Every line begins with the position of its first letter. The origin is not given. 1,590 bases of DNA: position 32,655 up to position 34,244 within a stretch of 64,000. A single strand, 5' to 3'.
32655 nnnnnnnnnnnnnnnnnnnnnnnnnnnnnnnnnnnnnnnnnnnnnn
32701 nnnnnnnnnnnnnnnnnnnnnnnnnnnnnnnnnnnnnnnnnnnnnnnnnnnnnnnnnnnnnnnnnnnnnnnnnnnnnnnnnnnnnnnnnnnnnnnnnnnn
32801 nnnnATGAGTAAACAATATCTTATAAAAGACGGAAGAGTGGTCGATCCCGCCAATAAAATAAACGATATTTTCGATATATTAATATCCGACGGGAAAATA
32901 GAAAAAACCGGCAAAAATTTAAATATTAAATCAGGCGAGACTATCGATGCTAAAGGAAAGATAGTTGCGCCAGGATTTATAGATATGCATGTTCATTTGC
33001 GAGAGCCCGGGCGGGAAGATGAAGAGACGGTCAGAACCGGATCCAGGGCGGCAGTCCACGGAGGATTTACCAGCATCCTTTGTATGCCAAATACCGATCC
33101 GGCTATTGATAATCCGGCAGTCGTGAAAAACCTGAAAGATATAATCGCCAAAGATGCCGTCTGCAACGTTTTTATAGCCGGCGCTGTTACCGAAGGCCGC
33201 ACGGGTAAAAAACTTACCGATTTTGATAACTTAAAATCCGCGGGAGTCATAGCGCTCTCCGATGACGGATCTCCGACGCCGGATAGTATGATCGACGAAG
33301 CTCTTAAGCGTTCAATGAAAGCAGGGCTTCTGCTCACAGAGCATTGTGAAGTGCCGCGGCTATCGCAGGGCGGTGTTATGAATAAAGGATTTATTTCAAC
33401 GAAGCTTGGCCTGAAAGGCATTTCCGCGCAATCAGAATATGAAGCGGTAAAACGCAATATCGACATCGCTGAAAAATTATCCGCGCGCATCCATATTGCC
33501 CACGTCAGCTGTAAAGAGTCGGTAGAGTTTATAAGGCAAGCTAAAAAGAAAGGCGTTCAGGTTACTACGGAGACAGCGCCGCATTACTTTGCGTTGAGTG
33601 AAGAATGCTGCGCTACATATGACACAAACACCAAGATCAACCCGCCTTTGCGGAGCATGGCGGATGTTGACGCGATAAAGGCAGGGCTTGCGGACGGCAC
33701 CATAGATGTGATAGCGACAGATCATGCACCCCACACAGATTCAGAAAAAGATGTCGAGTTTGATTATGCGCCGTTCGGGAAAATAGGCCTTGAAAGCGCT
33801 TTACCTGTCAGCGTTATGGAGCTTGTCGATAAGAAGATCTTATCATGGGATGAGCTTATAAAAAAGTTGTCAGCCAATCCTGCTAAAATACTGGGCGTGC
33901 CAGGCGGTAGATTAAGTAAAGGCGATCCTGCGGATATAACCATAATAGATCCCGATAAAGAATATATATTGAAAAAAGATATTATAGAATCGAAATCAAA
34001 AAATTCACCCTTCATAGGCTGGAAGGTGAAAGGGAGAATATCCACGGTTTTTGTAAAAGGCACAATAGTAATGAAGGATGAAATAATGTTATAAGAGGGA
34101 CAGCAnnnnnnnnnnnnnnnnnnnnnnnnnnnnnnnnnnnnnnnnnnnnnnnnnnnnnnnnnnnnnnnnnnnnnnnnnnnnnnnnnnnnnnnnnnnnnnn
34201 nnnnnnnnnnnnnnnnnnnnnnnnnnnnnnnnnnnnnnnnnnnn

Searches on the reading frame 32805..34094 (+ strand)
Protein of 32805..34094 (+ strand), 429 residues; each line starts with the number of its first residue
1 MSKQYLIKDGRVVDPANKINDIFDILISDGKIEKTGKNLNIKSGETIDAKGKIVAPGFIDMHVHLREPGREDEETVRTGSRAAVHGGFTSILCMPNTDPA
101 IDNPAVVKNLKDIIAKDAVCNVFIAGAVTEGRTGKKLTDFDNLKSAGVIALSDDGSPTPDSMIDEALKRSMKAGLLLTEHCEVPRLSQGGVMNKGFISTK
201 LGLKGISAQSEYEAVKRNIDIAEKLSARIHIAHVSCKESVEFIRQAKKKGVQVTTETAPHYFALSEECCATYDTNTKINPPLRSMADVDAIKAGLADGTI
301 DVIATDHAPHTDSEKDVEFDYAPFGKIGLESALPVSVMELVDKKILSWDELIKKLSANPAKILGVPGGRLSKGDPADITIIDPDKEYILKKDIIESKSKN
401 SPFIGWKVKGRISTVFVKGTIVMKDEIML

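Call 3: search_protein_families(library=pfam, proteins=[window:32805-34094:+])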
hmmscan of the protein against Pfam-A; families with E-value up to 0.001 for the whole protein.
window:32805-34094:+ (429 aa): 3 families
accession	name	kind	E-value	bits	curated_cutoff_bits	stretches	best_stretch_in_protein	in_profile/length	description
PF01979.26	Amidohydro_1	-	6.3e-31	108.3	25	1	53-422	1-345/345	Amidohydrolase family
PF07969.17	Amidohydro_3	-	3.1e-15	57.1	29.7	2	45-69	1-25/472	Amidohydrolase family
PF12890.13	DHOase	-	3.7e-07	30.8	21.2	1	52-239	2-142/142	Dihydro-orotase-like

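Call 4: search_protein_families(library=ncbifam, proteins=[window:32805-34094:+])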
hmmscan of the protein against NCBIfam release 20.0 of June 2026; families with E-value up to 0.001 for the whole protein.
window:32805-34094:+ (429 aa): 65 families (the best 25 are shown)
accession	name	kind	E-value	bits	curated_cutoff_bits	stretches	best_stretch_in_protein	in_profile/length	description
NF006845.0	PRK09357.2-6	equivalog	3.6e-133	444.4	728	1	4-425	2-427/428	dihydroorotase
NF006844.0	PRK09357.2-5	equivalog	2.7e-131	438.5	701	1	4-425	3-422/422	dihydroorotase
NF006843.0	PRK09357.2-4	equivalog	1.1e-128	429.7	786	1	5-425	3-422/431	dihydroorotase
NF006837.0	PRK09357.1-2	equivalog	8.7e-128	426.5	575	1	4-426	2-425/428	dihydroorotase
TIGR00857.1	pyrC_multi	subfamily_domain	5e-127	424.3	279.05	1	23-425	6-411/412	dihydroorotase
NF006839.0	PRK09357.1-4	equivalog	9.7e-125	416.5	576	1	5-424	2-421/422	dihydroorotase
NF006836.0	PRK09357.1-1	equivalog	4.9e-124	414.3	538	1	5-426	4-427/432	dihydroorotase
NF006842.0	PRK09357.2-3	equivalog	2.2e-112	375.9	695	1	5-424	3-439/440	dihydroorotase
NF006841.0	PRK09357.2-2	equivalog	1.2e-108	363.5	640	1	21-424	17-418/421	dihydroorotase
NF006558.0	PRK09059.1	equivalog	1.1e-101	340.5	645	1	2-424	2-428/430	dihydroorotase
NF005791.0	PRK07627.1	equivalog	1.3e-95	320.9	442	1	6-424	4-423/425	dihydroorotase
NF005614.0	PRK07369.1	equivalog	3.2e-90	302.9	456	1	5-417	4-418/419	dihydroorotase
NF006838.0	PRK09357.1-3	equivalog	6.9e-83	278.8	644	1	7-423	5-421/423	dihydroorotase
NF002668.0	PRK02382.1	equivalog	9e-82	275.1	452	1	5-426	6-414/436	dihydroorotase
TIGR03178.1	allantoinase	equivalog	3.9e-75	253.3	357.85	1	6-426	3-428/441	allantoinase AllB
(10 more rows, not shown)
